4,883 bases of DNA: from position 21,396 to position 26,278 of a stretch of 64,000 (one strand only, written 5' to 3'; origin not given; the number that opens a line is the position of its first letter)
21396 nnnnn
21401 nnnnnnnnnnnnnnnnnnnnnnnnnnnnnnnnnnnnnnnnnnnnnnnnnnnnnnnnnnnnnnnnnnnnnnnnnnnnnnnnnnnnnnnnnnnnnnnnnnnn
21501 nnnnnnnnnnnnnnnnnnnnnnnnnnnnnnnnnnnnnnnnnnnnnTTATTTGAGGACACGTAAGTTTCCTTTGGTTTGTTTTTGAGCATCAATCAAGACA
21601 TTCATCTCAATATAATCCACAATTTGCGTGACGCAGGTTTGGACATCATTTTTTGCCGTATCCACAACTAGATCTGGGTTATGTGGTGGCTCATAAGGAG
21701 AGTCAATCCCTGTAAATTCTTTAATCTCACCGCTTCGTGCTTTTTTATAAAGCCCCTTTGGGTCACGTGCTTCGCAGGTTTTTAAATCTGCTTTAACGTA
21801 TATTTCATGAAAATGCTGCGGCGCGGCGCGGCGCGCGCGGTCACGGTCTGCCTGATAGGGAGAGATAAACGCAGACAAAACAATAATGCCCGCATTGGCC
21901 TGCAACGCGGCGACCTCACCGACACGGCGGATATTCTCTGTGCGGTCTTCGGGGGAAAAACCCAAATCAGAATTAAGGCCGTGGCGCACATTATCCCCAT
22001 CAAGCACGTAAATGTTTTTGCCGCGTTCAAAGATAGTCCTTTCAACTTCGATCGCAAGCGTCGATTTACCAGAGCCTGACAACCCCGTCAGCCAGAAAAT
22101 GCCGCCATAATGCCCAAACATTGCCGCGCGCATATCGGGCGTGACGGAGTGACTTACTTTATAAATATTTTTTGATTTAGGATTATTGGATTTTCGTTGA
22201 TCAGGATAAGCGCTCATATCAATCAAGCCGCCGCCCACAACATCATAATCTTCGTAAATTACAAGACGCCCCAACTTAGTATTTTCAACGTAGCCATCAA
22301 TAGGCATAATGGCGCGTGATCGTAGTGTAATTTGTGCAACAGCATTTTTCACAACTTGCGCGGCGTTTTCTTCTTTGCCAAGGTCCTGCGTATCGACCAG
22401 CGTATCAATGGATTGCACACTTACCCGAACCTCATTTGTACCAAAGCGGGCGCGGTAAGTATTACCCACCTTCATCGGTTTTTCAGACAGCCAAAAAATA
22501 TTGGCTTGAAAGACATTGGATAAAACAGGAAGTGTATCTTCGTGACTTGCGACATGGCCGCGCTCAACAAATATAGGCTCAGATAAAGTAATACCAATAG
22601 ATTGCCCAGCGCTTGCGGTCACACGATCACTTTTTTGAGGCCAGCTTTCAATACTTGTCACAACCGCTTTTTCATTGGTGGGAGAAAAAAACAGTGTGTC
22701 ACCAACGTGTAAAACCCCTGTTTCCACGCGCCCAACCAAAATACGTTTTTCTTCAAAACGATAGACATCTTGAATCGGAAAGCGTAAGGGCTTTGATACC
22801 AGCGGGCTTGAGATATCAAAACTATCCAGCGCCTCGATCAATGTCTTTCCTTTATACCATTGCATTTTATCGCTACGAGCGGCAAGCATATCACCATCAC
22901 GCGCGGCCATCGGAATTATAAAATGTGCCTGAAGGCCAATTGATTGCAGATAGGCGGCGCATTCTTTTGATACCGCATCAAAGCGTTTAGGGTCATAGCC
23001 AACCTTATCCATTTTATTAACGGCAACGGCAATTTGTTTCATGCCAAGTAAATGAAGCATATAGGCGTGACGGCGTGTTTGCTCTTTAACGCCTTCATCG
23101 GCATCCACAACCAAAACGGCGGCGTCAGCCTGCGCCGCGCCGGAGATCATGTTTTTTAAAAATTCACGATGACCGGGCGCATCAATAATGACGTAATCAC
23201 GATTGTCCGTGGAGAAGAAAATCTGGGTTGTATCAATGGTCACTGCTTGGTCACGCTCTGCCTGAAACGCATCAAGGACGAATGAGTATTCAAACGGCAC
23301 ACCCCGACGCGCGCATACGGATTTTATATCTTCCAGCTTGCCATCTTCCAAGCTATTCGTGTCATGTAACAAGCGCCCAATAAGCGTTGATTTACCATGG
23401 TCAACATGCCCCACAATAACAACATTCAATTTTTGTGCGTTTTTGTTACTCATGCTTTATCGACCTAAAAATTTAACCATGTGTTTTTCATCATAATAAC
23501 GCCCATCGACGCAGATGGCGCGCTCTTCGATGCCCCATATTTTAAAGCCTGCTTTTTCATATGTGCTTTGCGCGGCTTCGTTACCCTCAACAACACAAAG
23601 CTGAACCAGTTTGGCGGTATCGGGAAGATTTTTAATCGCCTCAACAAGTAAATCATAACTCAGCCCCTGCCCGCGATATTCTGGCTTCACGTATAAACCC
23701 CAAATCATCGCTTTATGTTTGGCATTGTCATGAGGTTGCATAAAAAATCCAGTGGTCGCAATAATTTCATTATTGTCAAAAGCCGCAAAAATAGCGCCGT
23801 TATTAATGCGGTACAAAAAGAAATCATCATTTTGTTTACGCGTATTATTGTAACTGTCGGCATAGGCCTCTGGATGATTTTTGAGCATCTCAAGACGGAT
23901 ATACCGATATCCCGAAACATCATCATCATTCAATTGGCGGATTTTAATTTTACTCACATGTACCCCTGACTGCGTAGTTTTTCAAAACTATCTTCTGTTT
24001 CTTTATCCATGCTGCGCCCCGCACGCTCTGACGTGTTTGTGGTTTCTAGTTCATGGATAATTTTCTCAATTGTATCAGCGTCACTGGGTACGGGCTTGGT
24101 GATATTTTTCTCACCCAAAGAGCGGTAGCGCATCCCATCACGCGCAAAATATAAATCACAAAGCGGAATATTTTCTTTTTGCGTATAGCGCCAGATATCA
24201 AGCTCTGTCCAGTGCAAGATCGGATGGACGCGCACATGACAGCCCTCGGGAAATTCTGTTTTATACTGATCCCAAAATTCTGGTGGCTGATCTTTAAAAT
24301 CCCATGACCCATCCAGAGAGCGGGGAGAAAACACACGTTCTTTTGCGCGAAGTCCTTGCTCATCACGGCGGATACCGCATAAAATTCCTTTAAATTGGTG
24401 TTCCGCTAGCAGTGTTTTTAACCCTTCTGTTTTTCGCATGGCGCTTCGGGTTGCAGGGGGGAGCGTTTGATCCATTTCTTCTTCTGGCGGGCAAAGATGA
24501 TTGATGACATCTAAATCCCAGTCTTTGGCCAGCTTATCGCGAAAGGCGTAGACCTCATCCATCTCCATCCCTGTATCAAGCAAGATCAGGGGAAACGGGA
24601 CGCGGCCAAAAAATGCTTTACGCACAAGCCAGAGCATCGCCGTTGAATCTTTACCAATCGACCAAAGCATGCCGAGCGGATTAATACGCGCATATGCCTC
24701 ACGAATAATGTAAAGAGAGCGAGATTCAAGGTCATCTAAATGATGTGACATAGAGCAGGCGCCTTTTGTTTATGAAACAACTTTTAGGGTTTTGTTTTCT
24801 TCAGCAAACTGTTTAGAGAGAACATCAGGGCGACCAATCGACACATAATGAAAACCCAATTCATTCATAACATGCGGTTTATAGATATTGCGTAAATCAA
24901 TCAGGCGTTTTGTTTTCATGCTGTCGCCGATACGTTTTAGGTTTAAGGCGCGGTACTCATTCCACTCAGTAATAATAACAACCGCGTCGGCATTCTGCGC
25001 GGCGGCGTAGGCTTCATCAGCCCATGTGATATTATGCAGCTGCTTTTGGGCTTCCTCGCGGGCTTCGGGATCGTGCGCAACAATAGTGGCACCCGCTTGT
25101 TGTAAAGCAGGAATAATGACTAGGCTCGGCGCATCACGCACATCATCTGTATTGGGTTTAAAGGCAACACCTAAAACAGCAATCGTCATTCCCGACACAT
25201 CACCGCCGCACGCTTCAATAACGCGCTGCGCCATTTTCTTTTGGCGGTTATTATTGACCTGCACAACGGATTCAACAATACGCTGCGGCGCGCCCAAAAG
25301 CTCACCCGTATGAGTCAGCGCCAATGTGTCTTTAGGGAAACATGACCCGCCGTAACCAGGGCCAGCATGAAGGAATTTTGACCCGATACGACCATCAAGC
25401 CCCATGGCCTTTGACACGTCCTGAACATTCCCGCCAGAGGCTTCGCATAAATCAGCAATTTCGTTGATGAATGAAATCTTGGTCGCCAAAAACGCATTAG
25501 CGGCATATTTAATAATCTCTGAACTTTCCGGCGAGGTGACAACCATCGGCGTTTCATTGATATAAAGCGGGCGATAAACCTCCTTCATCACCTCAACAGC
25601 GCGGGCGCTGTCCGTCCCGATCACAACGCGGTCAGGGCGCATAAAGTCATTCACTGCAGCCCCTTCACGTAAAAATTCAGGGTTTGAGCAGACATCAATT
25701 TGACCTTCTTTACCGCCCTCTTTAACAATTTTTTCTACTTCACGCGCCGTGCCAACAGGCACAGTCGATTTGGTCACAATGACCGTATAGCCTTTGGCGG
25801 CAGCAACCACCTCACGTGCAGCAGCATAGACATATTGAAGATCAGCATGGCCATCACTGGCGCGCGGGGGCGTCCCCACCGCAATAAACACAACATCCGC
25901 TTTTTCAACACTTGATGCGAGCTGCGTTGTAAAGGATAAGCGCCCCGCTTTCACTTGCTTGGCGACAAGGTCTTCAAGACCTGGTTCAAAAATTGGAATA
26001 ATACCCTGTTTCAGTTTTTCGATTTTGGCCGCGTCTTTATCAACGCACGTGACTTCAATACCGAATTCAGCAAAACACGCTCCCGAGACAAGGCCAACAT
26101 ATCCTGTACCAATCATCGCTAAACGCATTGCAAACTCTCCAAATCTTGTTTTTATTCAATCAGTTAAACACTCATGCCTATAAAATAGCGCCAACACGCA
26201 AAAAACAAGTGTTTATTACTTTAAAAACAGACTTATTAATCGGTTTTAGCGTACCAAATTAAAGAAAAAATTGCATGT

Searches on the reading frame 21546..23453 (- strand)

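Call 57: search_protein_families(library=pfam, proteins=[window:21546-23453:-], max_evalue=0.00001)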
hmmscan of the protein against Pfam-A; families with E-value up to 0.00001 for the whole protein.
window:21546-23453:- (635 aa): 6 families
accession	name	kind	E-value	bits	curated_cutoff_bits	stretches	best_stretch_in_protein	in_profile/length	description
PF01583.26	APS_kinase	-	5.8e-66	221.7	21.1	1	451-598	3-152/152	Adenylylsulphate kinase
PF00009.33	GTP_EFTU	-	1.1e-45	156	26.5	1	9-210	4-183/188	Elongation factor Tu GTP binding domain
PF22594.2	GTP-eEF1A_C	-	4.1e-15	56.4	27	1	315-411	2-100/101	GTP-eEF1A C-terminal domain-like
PF01926.29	MMR_HSR1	-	3.4e-09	37.3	21.9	0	69-147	30-113/113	50S ribosome-binding GTPase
PF13671.12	AAA_33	-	6.4e-08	33.4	27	1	453-564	2-115/143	AAA domain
PF03144.31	GTP_EFTU_D2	-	4.2e-06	27.5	30.3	0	237-289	2-57/73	Elongation factor Tu domain 2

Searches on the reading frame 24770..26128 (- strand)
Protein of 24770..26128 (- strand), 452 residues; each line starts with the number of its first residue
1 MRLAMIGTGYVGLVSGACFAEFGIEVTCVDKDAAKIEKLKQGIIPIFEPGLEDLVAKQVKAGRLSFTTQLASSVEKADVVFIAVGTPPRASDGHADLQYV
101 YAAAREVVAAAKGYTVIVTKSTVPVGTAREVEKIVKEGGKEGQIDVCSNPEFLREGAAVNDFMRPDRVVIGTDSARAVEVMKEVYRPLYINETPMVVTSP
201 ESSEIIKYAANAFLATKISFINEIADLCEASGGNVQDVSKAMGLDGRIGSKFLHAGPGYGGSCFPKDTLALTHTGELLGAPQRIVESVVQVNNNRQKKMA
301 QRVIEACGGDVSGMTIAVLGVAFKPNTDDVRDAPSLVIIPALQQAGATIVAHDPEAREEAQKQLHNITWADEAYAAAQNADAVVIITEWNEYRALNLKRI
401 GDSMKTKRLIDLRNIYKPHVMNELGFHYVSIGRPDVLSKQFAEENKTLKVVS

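Call 57: search_protein_families(library=pfam, proteins=[window:24770-26128:-], max_evalue=0.00001)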
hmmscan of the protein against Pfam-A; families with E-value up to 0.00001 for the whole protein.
window:24770-26128:- (452 aa): 5 families
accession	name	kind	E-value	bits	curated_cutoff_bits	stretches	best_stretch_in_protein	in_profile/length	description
PF03721.20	UDPG_MGDP_dh_N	-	1.4e-67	227.3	27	1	1-184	1-187/187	UDP-glucose/GDP-mannose dehydrogenase family, NAD binding domain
PF00984.24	UDPG_MGDP_dh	-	5e-36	123.1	25.4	1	201-293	1-93/94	UDP-glucose/GDP-mannose dehydrogenase family, central domain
PF03720.21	UDPG_MGDP_dh_C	-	1.2e-34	119.2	30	1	317-418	1-103/103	UDP-glucose/GDP-mannose dehydrogenase family, UDP binding domain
PF02737.24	3HCDH_N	-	3.8e-06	27.4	22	0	3-84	2-86/180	3-hydroxyacyl-CoA dehydrogenase, NAD binding domain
PF03807.23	F420_oxidored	-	3.9e-06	27.8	21.6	0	339-413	15-92/94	NADP oxidoreductase coenzyme F420-dependent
